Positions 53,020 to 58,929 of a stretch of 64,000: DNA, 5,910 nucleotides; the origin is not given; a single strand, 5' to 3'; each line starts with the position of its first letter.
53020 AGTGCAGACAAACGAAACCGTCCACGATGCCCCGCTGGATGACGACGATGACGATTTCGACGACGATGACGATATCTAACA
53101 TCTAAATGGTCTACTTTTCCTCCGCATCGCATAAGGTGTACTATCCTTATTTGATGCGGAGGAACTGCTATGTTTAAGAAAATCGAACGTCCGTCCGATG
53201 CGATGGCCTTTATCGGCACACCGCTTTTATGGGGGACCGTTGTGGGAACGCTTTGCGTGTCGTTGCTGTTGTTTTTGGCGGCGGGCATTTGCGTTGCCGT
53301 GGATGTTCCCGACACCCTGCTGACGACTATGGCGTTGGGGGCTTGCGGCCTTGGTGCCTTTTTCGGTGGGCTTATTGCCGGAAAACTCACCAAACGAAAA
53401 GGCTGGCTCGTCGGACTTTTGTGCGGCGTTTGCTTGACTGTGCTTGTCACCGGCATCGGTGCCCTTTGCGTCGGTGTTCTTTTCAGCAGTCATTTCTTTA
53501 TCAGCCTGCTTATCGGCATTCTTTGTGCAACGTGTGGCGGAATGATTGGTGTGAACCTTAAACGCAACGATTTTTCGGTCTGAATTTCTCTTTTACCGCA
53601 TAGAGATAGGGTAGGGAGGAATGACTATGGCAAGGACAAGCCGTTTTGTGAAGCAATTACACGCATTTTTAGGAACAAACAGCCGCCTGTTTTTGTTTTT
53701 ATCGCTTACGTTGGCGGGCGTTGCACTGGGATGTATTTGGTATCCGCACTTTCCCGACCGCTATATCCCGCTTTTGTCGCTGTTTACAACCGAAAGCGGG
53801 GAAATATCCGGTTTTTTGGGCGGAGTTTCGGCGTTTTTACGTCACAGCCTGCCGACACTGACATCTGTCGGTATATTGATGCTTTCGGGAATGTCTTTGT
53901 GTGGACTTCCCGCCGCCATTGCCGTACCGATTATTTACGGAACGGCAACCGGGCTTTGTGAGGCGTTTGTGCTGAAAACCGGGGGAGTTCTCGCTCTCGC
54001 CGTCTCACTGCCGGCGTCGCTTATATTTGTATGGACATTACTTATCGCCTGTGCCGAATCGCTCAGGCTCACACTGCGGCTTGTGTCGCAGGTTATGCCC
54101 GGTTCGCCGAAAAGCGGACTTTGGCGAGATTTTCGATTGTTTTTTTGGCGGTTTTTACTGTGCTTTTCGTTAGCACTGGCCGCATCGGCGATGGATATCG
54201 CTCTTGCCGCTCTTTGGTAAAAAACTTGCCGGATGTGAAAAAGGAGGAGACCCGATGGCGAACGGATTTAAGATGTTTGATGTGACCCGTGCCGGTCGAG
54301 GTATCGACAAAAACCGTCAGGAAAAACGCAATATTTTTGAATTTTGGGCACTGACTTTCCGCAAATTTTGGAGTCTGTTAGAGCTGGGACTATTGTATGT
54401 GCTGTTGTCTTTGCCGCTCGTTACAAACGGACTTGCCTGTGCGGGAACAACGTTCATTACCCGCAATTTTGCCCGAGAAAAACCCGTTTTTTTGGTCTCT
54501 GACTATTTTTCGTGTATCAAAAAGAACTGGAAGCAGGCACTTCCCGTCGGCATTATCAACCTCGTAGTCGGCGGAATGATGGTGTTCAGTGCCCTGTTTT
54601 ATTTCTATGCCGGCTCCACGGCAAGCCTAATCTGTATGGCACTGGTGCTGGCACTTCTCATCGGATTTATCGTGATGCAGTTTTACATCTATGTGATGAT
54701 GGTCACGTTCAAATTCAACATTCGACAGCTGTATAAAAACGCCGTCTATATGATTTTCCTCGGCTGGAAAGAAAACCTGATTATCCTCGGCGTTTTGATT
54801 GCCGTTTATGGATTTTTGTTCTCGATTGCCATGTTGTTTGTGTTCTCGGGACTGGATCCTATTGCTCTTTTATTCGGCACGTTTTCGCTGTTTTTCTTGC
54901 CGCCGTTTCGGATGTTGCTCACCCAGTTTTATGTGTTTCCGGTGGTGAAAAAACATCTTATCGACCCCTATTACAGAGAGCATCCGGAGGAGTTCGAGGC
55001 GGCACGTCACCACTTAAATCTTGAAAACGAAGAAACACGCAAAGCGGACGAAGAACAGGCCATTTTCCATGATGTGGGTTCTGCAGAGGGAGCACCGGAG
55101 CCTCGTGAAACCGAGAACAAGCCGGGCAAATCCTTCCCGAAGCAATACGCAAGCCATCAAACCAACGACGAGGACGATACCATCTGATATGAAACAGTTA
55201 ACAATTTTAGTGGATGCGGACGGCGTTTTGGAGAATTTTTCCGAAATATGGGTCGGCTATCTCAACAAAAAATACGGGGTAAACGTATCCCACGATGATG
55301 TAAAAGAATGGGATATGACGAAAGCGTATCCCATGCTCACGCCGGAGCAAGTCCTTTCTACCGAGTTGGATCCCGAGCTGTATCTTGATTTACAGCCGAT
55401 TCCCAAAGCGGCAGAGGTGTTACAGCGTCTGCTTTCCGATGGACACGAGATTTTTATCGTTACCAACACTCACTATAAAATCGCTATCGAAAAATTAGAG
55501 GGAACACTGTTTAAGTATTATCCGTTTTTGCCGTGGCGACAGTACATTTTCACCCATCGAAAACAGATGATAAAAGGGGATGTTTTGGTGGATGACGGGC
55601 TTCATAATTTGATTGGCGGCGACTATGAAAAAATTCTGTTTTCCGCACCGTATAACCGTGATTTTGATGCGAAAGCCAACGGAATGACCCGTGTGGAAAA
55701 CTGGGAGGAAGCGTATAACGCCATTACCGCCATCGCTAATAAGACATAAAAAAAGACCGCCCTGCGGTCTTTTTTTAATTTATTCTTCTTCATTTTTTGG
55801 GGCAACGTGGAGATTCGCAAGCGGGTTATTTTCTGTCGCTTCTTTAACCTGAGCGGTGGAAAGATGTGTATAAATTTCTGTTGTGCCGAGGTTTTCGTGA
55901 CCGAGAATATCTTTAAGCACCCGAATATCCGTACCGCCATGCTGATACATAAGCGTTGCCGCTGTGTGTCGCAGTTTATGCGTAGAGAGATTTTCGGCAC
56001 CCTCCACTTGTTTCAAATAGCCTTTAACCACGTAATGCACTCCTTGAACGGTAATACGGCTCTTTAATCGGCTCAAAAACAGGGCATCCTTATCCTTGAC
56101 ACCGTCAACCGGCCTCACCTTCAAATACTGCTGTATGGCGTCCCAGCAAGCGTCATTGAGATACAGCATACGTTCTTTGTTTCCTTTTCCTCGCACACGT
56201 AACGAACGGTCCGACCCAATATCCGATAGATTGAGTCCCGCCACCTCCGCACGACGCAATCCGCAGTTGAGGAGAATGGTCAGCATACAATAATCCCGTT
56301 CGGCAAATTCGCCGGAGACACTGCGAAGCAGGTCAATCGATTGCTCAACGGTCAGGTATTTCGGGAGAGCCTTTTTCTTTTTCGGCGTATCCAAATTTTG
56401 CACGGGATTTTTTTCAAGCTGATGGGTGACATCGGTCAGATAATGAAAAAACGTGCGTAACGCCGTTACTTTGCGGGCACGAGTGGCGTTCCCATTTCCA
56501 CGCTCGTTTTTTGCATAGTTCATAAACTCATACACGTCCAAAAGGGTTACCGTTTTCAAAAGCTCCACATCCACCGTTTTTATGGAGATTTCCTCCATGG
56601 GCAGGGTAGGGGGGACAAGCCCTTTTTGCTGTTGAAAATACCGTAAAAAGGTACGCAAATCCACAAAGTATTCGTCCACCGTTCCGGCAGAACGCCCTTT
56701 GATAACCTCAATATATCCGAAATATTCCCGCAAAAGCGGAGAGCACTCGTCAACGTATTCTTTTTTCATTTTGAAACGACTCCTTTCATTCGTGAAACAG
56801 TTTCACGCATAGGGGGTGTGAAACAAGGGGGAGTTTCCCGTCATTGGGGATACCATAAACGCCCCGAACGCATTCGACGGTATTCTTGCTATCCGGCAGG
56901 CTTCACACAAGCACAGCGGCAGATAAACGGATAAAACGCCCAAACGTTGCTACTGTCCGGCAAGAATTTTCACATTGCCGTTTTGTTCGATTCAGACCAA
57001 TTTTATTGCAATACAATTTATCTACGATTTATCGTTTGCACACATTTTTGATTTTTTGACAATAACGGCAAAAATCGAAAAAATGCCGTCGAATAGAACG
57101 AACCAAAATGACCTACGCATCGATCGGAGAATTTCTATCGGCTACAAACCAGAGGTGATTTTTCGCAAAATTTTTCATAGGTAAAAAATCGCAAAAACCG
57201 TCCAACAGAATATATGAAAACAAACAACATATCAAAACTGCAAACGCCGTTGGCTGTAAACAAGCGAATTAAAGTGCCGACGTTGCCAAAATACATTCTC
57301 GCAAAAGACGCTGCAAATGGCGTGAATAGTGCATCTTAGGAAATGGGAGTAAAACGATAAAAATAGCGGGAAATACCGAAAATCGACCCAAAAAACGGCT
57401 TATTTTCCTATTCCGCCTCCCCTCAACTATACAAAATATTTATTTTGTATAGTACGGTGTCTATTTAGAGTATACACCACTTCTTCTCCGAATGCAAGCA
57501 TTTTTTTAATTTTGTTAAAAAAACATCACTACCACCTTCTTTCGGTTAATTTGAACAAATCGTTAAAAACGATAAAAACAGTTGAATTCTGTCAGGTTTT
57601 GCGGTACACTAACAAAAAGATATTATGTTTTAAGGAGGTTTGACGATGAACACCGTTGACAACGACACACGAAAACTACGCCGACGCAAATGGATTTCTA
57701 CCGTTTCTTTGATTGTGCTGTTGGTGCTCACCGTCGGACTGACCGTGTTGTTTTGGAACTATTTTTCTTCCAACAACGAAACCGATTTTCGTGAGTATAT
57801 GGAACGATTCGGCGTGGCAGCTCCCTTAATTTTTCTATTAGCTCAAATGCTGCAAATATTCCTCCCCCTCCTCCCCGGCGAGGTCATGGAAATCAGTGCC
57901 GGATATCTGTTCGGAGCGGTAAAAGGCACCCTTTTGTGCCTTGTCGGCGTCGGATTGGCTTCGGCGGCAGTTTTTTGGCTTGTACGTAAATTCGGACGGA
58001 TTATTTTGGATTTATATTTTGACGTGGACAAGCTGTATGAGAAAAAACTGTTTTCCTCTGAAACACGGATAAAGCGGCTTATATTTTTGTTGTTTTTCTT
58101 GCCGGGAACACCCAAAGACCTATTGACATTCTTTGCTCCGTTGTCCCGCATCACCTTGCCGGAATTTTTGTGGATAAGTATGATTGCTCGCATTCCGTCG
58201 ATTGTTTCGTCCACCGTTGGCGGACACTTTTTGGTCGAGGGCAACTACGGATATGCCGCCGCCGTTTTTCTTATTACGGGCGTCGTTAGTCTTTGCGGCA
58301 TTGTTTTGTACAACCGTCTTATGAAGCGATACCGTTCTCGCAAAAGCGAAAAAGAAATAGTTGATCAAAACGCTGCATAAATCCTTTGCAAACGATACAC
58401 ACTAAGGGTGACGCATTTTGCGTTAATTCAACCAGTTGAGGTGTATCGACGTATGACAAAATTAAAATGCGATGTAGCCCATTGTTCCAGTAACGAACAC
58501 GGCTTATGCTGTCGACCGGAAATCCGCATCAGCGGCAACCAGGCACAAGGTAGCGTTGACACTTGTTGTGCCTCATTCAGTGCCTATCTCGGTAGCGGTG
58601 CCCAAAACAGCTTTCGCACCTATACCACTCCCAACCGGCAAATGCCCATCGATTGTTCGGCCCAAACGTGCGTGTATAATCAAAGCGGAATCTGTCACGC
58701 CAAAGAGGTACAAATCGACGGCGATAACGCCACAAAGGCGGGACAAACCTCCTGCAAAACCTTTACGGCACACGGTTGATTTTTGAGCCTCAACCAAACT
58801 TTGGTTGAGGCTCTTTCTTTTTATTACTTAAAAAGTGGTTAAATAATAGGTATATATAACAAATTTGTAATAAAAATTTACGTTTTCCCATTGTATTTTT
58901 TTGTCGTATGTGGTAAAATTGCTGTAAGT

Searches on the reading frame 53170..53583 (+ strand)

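Call 12: search_protein_families(library=pfam, proteins=[window:53170-53583:+], max_evalue=0.001)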
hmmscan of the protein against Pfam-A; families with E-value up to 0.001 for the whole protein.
window:53170-53583:+ (137 aa): 1 family
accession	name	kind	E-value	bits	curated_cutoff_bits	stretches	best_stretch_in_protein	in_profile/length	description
PF12670.12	DUF3792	-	1.4e-15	57.9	31.3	1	17-127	3-115/115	Protein of unknown function (DUF3792)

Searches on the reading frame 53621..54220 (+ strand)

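Call 12: search_protein_families(library=pfam, proteins=[window:53621-54220:+], max_evalue=0.001)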
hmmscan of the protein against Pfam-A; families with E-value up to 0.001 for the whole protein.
window:53621-54220:+ (199 aa): 1 family
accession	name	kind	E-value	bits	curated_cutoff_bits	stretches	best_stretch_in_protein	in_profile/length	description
PF01944.22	SpoIIM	-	1.1e-05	25.9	26.9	1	66-186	38-152/163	Stage II sporulation protein M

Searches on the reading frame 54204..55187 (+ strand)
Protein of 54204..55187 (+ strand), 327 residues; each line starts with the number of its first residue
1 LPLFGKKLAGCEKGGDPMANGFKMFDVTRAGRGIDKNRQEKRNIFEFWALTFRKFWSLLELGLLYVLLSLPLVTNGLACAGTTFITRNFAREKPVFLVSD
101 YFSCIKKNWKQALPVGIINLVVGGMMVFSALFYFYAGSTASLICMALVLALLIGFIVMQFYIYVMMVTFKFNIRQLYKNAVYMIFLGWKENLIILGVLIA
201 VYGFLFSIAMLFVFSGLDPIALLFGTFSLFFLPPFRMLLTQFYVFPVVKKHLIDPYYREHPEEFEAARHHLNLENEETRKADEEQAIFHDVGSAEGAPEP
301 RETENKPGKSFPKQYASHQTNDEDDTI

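Call 12: search_protein_families(library=pfam, proteins=[window:54204-55187:+], max_evalue=0.001)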
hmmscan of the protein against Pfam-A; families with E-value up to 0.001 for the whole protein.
window:54204-55187:+ (327 aa): 1 family
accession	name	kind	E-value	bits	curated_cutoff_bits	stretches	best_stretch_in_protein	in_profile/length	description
PF04854.19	DUF624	-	3.1e-06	27.7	24.2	1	63-128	6-75/77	Protein of unknown function, DUF624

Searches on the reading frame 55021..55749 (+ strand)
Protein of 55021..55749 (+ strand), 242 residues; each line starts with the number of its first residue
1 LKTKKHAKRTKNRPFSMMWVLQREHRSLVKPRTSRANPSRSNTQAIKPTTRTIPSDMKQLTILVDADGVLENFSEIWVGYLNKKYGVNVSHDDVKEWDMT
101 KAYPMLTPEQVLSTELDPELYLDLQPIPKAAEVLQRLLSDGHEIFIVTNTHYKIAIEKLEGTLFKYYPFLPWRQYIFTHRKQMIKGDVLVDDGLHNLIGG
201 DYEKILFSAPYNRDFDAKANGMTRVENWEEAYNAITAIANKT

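Call 12: search_protein_families(library=pfam, proteins=[window:55021-55749:+], max_evalue=0.001)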
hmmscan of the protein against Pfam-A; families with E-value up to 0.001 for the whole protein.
window:55021-55749:+ (242 aa): 2 families
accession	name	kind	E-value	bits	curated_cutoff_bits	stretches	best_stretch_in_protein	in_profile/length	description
PF06941.18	NT5C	-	3.8e-30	105.5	24.8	1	62-235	4-174/180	5' nucleotidase, deoxy (Pyrimidine), cytosolic type C protein (NT5C)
PF13344.12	Hydrolase_6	-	0.00021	21.7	27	0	120-152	9-41/101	Haloacid dehalogenase-like hydrolase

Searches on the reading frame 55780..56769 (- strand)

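Call 12: search_protein_families(library=pfam, proteins=[window:55780-56769:-], max_evalue=0.001)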
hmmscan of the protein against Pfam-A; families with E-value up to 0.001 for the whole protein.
window:55780-56769:- (329 aa): 2 families
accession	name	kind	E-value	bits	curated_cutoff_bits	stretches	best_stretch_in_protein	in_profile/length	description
PF00589.27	Phage_integrase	-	8.3e-35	120.5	27.1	1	139-305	3-170/172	Phage integrase family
PF02899.23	Phage_int_SAM_1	-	1.9e-09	38.1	22.3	0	14-48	2-36/83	Phage integrase, N-terminal SAM-like domain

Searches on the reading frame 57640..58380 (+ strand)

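Call 12: search_protein_families(library=pfam, proteins=[window:57640-58380:+], max_evalue=0.001)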
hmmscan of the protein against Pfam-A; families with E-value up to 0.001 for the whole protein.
window:57640-58380:+ (246 aa): 2 families
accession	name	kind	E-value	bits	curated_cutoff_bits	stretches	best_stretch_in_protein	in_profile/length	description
PF09335.16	VTT_dom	-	4.6e-18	66.3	33.9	1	78-195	1-121/123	VTT domain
PF13800.11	Sigma_reg_N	-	0.00077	20.1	26.3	0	11-55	5-51/91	Sigma factor regulator N-terminal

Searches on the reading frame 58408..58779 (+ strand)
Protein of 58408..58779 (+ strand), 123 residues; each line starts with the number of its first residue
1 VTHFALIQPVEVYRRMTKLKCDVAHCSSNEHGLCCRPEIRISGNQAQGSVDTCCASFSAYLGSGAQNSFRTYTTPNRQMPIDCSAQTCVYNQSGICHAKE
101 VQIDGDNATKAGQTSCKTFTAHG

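Call 12: search_protein_families(library=pfam, proteins=[window:58408-58779:+], max_evalue=0.001)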
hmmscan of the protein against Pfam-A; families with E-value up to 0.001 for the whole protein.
window:58408-58779:+ (123 aa): 1 family
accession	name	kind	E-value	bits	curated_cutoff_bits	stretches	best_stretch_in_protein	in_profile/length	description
PF07561.16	DUF1540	-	6e-19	68.3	22.1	2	81-119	1-40/40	Domain of Unknown Function (DUF1540)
